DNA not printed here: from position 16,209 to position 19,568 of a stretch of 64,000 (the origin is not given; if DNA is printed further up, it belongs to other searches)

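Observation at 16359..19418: Single-polypeptide fusion of GH77 amylomaltase (MalQ) and GT35 maltodextrin phosphorylase (MalP)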

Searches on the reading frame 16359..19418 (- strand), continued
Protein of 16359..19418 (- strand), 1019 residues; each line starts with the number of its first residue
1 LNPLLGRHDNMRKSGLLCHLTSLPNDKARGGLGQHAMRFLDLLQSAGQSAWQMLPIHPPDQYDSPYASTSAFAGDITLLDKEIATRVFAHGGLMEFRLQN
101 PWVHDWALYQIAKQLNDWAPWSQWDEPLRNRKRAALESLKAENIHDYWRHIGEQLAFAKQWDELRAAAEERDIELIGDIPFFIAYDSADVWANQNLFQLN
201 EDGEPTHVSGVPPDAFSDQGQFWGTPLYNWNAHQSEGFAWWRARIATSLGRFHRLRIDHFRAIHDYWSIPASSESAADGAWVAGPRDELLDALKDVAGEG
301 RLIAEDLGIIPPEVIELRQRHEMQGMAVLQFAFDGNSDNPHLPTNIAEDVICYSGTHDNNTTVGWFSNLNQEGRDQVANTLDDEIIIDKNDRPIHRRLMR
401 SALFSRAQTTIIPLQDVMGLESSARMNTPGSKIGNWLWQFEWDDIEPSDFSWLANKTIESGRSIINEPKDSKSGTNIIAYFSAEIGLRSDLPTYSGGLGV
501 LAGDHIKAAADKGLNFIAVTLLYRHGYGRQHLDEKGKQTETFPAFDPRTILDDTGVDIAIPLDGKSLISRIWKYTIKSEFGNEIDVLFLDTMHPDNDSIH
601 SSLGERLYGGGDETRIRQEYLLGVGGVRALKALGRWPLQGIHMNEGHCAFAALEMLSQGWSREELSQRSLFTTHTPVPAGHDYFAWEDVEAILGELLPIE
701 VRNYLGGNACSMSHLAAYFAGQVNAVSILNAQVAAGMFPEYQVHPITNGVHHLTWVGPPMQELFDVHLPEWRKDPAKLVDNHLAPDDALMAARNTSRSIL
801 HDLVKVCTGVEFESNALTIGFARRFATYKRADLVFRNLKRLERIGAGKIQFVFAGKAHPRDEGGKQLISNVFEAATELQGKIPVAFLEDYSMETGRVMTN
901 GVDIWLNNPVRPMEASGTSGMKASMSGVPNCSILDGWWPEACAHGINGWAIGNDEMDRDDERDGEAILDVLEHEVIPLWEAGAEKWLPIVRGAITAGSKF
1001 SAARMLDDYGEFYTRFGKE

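Call 30: find_encoding_contigs(protein=P0006, flank=10000, max_places=3)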
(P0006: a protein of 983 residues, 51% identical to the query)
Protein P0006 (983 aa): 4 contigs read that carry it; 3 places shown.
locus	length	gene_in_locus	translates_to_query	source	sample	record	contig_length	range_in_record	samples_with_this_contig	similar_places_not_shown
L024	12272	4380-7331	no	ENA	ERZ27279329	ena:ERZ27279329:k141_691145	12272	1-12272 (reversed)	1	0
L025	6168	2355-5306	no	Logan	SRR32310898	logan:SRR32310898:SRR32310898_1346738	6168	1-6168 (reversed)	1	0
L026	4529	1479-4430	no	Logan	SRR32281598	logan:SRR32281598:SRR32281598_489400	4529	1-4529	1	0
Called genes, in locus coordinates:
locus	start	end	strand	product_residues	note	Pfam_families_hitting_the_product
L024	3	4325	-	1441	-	?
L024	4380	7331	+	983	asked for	PF02446:Glyco_hydro_77, PF00343:Phosphorylase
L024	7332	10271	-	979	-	PF16561:AMPK1_CBM, PF00128:Alpha-amylase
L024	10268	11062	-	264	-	PF00005:ABC_tran, PF13304:AAA_21 (faint)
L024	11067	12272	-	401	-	?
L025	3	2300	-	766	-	?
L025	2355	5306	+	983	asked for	PF02446:Glyco_hydro_77, PF00343:Phosphorylase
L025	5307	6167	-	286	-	?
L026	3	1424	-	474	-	?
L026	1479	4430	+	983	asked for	PF02446:Glyco_hydro_77, PF00343:Phosphorylase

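Call 31: find_encoding_contigs(protein=P0108, flank=8000, max_places=2)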
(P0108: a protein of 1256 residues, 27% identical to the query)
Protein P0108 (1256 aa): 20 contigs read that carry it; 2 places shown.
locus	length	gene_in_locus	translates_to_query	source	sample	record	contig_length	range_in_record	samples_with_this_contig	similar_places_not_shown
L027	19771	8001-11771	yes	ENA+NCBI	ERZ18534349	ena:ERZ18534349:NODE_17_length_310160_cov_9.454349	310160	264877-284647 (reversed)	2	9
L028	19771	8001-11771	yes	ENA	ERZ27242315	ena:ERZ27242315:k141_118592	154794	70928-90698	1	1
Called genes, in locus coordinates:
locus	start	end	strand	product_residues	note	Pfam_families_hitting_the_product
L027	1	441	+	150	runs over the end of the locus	PF00293:NUDIX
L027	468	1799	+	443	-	PF01590:GAF (weak), PF00990:GGDEF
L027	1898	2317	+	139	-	PF01475:FUR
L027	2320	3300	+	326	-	PF01297:ZnuA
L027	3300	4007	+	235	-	PF00005:ABC_tran, PF02463:SMC_N, PF13304:AAA_21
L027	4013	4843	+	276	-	PF00950:ABC-3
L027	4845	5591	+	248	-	-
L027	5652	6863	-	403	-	PF00465:Fe-ADH, PF13685:Fe-ADH_2 (weak), PF25137:ADH_Fe_C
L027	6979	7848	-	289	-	PF07883:Cupin_2 (weak), PF02311:AraC_binding, PF00165:HTH_AraC, PF12833:HTH_18, PF00165:HTH_AraC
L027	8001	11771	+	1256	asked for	PF02446:Glyco_hydro_77, PF00343:Phosphorylase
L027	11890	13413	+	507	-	PF00072:Response_reg, PF12833:HTH_18, PF00165:HTH_AraC (weak)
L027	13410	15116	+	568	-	PF00672:HAMP, PF06580:His_kinase, PF02518:HATPase_c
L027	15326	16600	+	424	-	PF01547:SBP_bac_1, PF13416:SBP_bac_8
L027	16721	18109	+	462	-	PF00528:BPD_transp_1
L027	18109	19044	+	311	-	PF00528:BPD_transp_1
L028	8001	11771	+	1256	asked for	PF02446:Glyco_hydro_77, PF00343:Phosphorylase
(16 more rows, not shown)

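Call 35: find_encoding_contigs(protein=P0014, flank=8000, max_places=2)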
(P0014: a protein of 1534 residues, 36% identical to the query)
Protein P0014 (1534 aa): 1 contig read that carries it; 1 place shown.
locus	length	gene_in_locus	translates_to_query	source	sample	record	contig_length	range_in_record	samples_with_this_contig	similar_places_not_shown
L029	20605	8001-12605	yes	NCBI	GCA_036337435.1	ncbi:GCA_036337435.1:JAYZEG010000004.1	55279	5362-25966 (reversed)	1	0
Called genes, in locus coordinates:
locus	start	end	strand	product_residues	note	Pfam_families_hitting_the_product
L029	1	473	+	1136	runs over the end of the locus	PF01839:FG-GAP (faint), PF13517:FG-GAP_3, PF07593:UnbV_ASPIC, PF00515:TPR_1 (faint), PF07719:TPR_2 (faint), PF13428:TPR_14 (faint), PF13424:TPR_12 (weak), PF23914:TPR_CcmH_CycH (weak), +2 more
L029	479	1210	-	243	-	PF10988:DUF2807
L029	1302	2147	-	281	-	PF00520:Ion_trans, PF07885:Ion_trans_2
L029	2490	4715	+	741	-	PF03971:IDH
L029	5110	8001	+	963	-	PF00128:Alpha-amylase (weak)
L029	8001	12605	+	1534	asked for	PF03065:Glyco_hydro_57, PF12055:DUF3536, PF02446:Glyco_hydro_77, PF00343:Phosphorylase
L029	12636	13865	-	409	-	PF01053:Cys_Met_Meta_PP, PF00155:Aminotran_1_2, PF00266:Aminotran_5 (weak)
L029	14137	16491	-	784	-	PF02412:TSP_3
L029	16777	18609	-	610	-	-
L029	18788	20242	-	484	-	PF00672:HAMP (weak), PF00211:Guanylate_cyc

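Call 41: search_protein_representatives(protein=window:16359-19388:-)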
Query: 1009 residues. Proteins with E-value up to 0.001 (for the whole library): 22996; up to 1e-10: 12026; up to 1e-30: 3293. The best 150 are listed.
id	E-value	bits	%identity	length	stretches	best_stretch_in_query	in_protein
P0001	0.0e+00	2351.7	99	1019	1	1-1009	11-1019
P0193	2.6e-226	770.5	62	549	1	467-1006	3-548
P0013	6.5e-189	646.7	41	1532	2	81-1001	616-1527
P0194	4.7e-154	531.3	48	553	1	467-1007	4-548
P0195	2.3e-153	529.0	47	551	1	465-1005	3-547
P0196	1.2e-134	467.0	43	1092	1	467-1001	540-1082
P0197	2.3e-134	466.1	46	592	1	458-999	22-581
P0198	2.1e-133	462.9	42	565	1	468-1001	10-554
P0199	3.0e-131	455.8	42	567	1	464-999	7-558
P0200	4.5e-129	448.6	42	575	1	467-996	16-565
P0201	5.2e-128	445.1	44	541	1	474-1002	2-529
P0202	4.0e-127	442.1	45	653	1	463-1004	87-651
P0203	8.4e-126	437.7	43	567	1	468-1004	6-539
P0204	1.5e-125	436.9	48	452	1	2-452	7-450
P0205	2.2e-125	436.3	43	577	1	468-1001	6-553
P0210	3.9e-119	415.7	50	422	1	2-436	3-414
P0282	4.9e-99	349.1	43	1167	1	437-1005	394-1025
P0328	5.3e-96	339.1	42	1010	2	46-452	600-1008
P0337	2.4e-95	336.9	43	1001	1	468-950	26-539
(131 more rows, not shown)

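Call 42: search_protein_families(library=pfam, proteins=[P0193, P0196, P0204, P0210, P0282, P0337, P0021, P0018, P0328], max_evalue=0.001)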
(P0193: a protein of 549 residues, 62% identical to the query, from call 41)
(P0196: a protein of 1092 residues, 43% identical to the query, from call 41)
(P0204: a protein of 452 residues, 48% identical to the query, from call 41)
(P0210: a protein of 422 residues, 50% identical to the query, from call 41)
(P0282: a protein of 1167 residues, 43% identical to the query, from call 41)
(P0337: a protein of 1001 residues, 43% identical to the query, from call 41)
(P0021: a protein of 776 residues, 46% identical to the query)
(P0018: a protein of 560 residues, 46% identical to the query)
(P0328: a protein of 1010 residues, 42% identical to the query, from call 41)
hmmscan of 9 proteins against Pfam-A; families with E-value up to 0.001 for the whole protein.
P0193 (549 aa): 1 family
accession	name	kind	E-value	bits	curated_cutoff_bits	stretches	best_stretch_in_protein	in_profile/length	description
PF00343.26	Phosphorylase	-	5e-25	88.3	27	1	237-468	319-579/713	Carbohydrate phosphorylase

P0196 (1092 aa): 3 families
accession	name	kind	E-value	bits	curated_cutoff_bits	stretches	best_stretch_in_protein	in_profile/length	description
PF12055.13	DUF3536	-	6.4e-42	144.3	25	1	325-469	1-145/284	Domain of unknown function (DUF3536)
PF00343.26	Phosphorylase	-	7e-36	124.2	27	2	775-1005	324-583/713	Carbohydrate phosphorylase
PF03065.20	Glyco_hydro_57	-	1.7e-16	60.8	21.2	1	100-293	106-287/291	Glycosyl hydrolase family 57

P0204 (452 aa): 1 family
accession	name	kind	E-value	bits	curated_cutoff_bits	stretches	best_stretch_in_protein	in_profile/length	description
PF02446.23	Glyco_hydro_77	-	3.4e-140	468.4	25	2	80-433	107-464/465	4-alpha-glucanotransferase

P0210 (422 aa): 1 family
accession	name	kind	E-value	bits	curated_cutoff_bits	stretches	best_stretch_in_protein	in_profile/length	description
PF02446.23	Glyco_hydro_77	-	2.6e-128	429.3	25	2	74-412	118-463/465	4-alpha-glucanotransferase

P0282 (1167 aa): 3 families
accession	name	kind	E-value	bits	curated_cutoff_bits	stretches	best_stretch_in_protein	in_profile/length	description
PF11897.13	DUF3417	-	2.7e-32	111.9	25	1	335-436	1-109/109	Protein of unknown function (DUF3417)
PF00343.26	Phosphorylase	-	8.9e-29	100.7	27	1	588-936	221-579/713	Carbohydrate phosphorylase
PF05693.19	Glycogen_syn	-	2.5e-28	99.5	27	1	13-262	1-250/639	Glycogen synthase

P0337 (1001 aa): 1 family
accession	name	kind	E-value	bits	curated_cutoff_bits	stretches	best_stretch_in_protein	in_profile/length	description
PF00343.26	Phosphorylase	-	1.6e-42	146.2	27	2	269-518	321-583/713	Carbohydrate phosphorylase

P0021 (776 aa): 2 families
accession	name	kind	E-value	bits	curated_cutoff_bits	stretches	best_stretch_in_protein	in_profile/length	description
PF09095.17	AmyA-gluTrfs_C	-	1.3e-39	136.9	22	1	4-215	68-279/284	Alpha-amylase/4-alpha-glucanotransferase, C-terminal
PF00343.26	Phosphorylase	-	2.3e-25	89.4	27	1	466-696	320-579/713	Carbohydrate phosphorylase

P0018 (560 aa): 1 family
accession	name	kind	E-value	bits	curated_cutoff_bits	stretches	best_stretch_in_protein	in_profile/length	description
PF00343.26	Phosphorylase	-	8.3e-33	114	27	2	240-469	321-579/713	Carbohydrate phosphorylase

P0328 (1010 aa): 3 families
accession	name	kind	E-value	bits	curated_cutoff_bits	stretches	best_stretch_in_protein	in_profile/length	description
PF02446.23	Glyco_hydro_77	-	1.4e-167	558.7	25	1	521-990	1-463/465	4-alpha-glucanotransferase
PF12055.13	DUF3536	-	2.8e-64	217.7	25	1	341-501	2-161/284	Domain of unknown function (DUF3536)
PF03065.20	Glyco_hydro_57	-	7.3e-14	52.2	21.2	1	40-279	43-258/291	Glycosyl hydrolase family 57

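Call 43: find_encoding_contigs(protein=P0193, flank=8000, max_places=3)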
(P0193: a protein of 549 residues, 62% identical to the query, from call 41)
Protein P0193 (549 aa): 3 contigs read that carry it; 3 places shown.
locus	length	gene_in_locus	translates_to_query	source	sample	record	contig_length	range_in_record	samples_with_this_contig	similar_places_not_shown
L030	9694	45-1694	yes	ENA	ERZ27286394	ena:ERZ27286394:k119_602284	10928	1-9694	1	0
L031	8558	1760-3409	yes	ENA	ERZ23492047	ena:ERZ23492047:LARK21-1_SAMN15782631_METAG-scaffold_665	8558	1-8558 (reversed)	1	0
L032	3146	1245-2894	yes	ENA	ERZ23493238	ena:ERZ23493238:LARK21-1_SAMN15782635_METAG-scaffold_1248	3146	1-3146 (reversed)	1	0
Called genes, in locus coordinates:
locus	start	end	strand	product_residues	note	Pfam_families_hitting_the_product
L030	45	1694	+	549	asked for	PF00343:Phosphorylase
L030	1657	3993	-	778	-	PF16561:AMPK1_CBM, PF00128:Alpha-amylase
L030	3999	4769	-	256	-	PF00005:ABC_tran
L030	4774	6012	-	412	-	PF00528:BPD_transp_1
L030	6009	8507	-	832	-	PF01547:SBP_bac_1, PF13416:SBP_bac_8, PF00528:BPD_transp_1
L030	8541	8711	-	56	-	-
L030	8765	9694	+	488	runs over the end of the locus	PF00293:NUDIX (weak), PF00753:Lactamase_B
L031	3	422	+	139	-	?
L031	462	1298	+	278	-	PF00248:Aldo_ket_red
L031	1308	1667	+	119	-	PF05899:Cupin_3 (weak), PF07883:Cupin_2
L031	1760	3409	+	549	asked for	PF00343:Phosphorylase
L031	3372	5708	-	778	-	PF16561:AMPK1_CBM, PF00128:Alpha-amylase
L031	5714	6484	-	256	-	PF00005:ABC_tran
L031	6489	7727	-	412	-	PF00528:BPD_transp_1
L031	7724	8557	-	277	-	?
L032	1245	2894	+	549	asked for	PF00343:Phosphorylase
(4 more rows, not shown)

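Call 52: find_encoding_contigs(protein=P0210, flank=6000, max_places=3)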
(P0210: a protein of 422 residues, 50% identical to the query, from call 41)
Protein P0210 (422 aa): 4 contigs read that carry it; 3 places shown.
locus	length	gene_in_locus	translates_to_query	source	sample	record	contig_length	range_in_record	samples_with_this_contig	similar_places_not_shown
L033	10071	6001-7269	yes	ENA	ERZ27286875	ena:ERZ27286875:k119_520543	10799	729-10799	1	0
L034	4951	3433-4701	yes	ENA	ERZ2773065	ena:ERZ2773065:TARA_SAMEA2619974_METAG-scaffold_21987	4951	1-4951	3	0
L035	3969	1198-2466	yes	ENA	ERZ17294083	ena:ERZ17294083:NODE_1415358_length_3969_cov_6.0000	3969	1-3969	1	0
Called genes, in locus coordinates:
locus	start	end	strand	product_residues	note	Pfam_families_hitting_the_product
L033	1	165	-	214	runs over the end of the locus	-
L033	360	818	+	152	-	PF05618:RimB-like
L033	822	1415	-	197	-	PF00578:AhpC-TSA, PF08534:Redoxin, PF10417:1-cysPrx_C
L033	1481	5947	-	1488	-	PF03065:Glyco_hydro_57, PF09985:Glucodextran_C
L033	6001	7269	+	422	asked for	PF02446:Glyco_hydro_77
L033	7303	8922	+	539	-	PF08323:Glyco_transf_5 (weak), PF00343:Phosphorylase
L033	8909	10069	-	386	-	?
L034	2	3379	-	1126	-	?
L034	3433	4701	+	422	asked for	PF02446:Glyco_hydro_77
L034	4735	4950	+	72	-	?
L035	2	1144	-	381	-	?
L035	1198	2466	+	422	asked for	PF02446:Glyco_hydro_77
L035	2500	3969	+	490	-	?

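Call 53: find_encoding_contigs(protein=P0204, flank=6000, max_places=3)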
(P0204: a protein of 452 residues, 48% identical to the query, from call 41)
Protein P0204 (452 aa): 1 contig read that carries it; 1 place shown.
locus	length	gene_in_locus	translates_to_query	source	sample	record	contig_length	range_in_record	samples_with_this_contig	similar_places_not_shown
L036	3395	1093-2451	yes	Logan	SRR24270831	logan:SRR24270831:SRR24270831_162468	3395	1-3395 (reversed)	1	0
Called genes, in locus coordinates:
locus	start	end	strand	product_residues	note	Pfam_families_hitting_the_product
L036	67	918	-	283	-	PF00686:CBM_20 (weak)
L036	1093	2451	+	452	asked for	PF02446:Glyco_hydro_77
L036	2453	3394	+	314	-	?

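Call 63: predict_structure(alignment_id=A2)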
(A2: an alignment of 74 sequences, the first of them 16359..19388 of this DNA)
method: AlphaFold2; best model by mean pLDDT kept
length: 1009 residues; sequences in the alignment: 74
mean_pLDDT: 90.1   pTM: 0.72
mean pLDDT of the five models: 90.1, 89.9, 89.0, 88.5, 87.3
residues with pLDDT >= 90: 694; 70-90: 268; 50-70: 28; < 50: 19
segments of 3 or more residues with pLDDT < 50: 375-381, 456-464
pLDDT, mean of each block of 10 residues (from residue 1): 90 85 92 94 88 82 91 56 79 96 96 97 95 88 91 93 93 94 98 95 85 93 97 95 94 96 94 97 94 90 95 94 89 92 89 92 87 50 82 94 95 85 81 89 88 53 67 91 85 96 95 89 93 85 94 95 95 96 94 86 92 97 92 93 95 93 71 90 90 89 93 89 88 92 93 93 96 97 94 89 96 90 96 97 92 95 95 93 92 94 78 96 89 96 83 95 98 97 97 93 76
secondary structure, 60 per line:
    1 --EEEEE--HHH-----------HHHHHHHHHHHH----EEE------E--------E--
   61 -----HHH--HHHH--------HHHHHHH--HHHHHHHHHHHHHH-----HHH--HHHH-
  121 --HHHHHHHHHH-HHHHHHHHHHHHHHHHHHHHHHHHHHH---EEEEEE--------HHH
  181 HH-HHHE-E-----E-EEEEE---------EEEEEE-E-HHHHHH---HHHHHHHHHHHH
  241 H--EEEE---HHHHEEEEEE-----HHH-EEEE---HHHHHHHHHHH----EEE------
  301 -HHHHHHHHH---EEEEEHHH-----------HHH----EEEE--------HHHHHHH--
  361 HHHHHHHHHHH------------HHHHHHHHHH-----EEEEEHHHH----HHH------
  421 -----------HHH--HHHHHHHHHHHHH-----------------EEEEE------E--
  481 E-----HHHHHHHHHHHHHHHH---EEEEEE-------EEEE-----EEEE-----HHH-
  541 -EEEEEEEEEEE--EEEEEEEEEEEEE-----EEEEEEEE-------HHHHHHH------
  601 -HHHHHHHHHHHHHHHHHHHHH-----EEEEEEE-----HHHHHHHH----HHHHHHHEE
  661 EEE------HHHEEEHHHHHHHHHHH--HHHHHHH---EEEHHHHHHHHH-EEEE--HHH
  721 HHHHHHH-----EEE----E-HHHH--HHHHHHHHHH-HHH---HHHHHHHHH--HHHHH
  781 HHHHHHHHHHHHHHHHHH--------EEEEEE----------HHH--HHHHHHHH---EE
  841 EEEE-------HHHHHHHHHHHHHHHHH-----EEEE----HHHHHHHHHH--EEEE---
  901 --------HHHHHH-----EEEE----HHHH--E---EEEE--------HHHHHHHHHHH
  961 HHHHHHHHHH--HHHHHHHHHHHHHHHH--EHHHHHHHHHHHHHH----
elements in order (helices of 4 or more, strands of 3 or more residues): E3-7 H24-35 E40-42 H71-74 H83-89 H92-105 H116-119 H123-132 H134-160 E164-169 H178-182 E197-201 E211-216 H220-225 H229-241 E244-247 H251-254 E255-260 E270-273 H277-287 E292-294 H302-310 E314-318 E340-343 H352-358 H361-371 H384-393 E399-403 H404-407 H437-449 E467-471 H487-502 E506-511 E519-522 E528-531 E542-552 E555-567 E573-580 H588-594 H602-622 E628-634 H640-647 H652-658 E659-663 E673-675 H676-686 H689-695 E699-701 H702-710 E712-715 H718-727 E733-735 H742-745 H748-757 H765-773 H776-798 E807-812 H828-835 E839-844 H852-868 E874-877 H882-891 E894-897 H909-914 E920-923 H928-931 E938-941 H950-970 H973-988 H992-1005
